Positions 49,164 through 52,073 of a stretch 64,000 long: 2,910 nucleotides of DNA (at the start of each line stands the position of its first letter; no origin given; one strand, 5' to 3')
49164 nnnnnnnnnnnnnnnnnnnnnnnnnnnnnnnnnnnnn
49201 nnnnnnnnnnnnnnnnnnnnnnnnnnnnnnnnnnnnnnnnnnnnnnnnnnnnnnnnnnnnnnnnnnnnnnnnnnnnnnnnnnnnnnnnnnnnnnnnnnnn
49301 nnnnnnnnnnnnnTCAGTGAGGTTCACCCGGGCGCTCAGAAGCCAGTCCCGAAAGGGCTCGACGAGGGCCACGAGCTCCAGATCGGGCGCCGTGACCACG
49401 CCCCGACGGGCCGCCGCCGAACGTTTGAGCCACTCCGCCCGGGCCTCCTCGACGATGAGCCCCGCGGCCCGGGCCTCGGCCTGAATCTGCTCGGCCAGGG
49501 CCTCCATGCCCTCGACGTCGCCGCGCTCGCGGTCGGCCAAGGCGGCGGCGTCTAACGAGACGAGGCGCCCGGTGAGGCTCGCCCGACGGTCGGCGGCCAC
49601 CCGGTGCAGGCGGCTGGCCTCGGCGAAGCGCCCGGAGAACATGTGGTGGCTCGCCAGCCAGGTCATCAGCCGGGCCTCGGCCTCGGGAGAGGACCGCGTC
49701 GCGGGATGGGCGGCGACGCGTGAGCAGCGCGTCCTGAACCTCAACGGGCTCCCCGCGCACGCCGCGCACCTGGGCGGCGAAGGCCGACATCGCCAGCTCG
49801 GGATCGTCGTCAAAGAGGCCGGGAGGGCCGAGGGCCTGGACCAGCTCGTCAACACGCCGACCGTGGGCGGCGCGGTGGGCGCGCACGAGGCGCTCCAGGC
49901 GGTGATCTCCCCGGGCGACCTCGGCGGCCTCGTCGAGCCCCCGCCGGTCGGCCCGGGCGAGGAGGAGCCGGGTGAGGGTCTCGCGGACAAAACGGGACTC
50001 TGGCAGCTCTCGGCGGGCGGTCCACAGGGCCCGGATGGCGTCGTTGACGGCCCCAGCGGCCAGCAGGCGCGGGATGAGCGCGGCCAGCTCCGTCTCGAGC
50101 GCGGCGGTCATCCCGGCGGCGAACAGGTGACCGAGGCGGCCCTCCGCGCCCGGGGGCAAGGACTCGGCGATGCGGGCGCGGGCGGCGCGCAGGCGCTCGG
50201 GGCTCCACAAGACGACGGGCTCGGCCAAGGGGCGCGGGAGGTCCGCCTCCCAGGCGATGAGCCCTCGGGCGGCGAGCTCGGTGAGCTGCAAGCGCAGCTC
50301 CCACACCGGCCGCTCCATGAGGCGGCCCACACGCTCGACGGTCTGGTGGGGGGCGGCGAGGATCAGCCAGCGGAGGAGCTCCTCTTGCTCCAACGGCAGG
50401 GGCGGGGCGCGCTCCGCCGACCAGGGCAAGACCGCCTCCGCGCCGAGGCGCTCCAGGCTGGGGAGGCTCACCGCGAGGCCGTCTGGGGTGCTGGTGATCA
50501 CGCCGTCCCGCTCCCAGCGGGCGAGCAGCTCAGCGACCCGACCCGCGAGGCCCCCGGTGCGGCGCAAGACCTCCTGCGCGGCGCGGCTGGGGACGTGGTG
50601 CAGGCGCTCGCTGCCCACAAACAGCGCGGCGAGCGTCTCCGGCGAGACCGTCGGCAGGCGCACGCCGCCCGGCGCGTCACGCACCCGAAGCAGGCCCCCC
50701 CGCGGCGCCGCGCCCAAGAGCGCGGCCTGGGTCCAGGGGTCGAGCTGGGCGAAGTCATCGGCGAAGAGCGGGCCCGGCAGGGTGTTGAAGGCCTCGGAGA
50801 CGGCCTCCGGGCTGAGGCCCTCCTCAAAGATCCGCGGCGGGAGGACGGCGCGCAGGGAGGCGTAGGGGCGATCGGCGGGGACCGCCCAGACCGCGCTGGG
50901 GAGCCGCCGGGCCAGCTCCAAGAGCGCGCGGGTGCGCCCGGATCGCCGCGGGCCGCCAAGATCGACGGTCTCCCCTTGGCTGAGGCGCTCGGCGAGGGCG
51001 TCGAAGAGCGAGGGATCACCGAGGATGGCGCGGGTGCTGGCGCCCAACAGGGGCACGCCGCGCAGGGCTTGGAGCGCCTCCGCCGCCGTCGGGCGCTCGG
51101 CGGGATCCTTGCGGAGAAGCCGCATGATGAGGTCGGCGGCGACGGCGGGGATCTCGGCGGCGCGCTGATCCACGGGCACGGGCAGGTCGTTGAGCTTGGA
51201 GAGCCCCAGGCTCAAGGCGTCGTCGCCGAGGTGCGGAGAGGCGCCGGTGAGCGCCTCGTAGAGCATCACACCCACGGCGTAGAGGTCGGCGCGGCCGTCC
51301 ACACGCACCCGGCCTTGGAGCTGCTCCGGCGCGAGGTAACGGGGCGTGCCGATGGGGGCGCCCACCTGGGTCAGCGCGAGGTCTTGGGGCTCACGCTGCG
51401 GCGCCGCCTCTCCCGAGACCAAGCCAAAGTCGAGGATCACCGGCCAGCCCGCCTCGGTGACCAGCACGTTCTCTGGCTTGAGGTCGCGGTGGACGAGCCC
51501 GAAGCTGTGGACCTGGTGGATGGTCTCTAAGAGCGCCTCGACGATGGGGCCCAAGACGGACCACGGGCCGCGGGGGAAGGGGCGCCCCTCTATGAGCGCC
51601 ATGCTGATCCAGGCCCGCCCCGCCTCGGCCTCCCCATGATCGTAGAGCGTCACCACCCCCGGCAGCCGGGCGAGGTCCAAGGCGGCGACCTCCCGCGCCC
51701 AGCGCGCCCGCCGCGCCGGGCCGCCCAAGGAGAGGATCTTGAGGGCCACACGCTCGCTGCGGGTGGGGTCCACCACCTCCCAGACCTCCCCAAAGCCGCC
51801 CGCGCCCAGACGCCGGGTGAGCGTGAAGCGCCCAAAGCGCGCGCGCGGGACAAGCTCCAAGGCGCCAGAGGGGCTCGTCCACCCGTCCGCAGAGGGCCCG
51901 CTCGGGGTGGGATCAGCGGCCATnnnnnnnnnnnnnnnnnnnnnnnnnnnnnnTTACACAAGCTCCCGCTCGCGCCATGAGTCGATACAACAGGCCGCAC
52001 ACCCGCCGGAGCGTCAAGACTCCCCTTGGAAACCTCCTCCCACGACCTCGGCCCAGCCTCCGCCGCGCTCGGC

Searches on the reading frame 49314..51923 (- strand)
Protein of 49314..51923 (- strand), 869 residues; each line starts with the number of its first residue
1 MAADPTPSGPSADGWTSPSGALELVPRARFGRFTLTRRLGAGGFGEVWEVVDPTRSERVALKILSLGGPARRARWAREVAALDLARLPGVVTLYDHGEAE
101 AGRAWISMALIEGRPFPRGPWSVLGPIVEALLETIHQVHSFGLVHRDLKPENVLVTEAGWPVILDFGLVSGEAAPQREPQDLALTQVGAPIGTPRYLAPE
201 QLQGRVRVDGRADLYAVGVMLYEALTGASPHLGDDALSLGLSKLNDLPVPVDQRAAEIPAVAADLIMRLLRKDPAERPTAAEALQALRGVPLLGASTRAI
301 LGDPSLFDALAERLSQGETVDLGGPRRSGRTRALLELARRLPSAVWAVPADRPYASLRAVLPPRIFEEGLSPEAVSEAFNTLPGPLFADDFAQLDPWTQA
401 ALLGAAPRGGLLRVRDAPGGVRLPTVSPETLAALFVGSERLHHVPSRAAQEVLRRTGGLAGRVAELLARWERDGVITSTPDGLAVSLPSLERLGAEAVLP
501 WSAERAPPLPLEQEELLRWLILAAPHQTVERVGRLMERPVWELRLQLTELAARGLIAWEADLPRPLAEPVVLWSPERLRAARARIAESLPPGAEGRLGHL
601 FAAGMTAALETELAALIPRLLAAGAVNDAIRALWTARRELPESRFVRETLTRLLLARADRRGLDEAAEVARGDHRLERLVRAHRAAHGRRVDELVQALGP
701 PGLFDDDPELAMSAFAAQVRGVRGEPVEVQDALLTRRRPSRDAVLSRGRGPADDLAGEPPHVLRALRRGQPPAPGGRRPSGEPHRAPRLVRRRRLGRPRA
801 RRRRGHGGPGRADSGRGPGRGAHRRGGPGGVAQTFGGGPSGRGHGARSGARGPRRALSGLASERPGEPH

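Call 5: search_protein_families(library=pfam, proteins=[window:49314-51923:-], max_evalue=0.01)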
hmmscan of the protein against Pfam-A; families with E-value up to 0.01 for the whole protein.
window:49314-51923:- (869 aa): 2 families
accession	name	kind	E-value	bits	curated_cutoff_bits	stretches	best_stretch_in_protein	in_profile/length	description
PF00069.31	Pkinase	-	1.3e-33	116.9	31.7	1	34-285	2-259/263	Protein kinase domain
PF07714.23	PK_Tyr_Ser-Thr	-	4.6e-14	52.8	23.1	1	138-285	118-256/258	Protein tyrosine and serine/threonine kinase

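Call 9: find_encoding_contigs(protein=window:49317-51923:-, flank=10000, max_places=6)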
Protein window:49317-51923:- (869 aa): no gene with exactly this product is on record in the collection.
